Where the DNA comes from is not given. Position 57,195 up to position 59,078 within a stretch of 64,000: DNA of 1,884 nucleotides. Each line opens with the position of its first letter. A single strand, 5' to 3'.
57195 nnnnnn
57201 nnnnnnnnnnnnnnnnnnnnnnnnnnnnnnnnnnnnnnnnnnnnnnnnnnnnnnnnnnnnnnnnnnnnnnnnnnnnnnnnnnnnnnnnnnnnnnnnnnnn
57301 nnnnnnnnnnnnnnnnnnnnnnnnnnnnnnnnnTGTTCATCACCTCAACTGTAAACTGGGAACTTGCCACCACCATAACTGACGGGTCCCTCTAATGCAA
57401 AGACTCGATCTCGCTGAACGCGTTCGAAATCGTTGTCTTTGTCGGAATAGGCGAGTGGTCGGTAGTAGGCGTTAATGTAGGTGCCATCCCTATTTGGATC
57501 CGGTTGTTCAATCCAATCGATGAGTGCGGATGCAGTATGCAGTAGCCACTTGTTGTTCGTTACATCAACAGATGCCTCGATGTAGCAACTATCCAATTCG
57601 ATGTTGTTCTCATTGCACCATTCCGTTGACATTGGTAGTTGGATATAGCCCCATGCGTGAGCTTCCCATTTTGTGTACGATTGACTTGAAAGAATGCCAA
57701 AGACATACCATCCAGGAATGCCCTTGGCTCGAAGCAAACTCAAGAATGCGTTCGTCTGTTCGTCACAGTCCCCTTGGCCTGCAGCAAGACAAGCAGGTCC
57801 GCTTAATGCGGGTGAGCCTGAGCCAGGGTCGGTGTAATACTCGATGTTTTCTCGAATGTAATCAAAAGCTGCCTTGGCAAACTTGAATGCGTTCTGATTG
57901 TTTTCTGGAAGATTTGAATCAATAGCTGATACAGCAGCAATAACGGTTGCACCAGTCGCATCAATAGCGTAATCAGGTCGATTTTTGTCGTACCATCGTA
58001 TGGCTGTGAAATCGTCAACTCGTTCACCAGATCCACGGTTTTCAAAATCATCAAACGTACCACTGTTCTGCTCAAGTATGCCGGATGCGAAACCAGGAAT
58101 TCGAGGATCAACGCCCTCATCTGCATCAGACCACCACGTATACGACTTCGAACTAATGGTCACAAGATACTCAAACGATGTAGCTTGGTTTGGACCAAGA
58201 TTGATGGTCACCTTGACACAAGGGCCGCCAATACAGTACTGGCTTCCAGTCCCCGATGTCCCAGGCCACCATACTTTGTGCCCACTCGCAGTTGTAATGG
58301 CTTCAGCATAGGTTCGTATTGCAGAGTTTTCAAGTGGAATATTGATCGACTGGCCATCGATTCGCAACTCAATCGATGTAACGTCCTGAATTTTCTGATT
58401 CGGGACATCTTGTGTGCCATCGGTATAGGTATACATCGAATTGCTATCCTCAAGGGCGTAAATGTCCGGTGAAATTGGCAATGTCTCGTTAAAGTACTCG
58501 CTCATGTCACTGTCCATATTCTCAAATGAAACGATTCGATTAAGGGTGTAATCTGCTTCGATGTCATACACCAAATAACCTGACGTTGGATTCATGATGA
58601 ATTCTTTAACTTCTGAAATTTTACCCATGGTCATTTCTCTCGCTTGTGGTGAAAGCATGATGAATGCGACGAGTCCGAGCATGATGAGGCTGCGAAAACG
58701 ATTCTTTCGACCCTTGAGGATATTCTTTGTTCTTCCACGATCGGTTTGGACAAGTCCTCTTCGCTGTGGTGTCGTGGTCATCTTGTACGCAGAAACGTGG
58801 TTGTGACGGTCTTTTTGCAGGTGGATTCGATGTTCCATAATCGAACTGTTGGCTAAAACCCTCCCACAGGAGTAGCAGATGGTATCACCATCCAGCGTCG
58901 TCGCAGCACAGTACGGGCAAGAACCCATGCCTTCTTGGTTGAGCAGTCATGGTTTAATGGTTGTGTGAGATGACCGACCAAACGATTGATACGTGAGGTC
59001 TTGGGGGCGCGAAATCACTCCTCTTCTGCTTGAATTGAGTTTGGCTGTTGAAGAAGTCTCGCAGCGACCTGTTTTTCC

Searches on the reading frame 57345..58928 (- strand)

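Call 44: search_protein_families(library=pfam, proteins=[window:57345-58928:-], max_evalue=0.001)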
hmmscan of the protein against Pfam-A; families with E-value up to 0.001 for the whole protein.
window:57345-58928:- (527 aa): 2 families
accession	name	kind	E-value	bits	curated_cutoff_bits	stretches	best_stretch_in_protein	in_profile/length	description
PF01841.26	Transglut_core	-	1.6e-13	51.3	23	1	342-431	9-98/108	Transglutaminase-like superfamily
PF08271.17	Zn_Ribbon_TF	-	0.00074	19.5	29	0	4-32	3-36/43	TFIIB zinc-binding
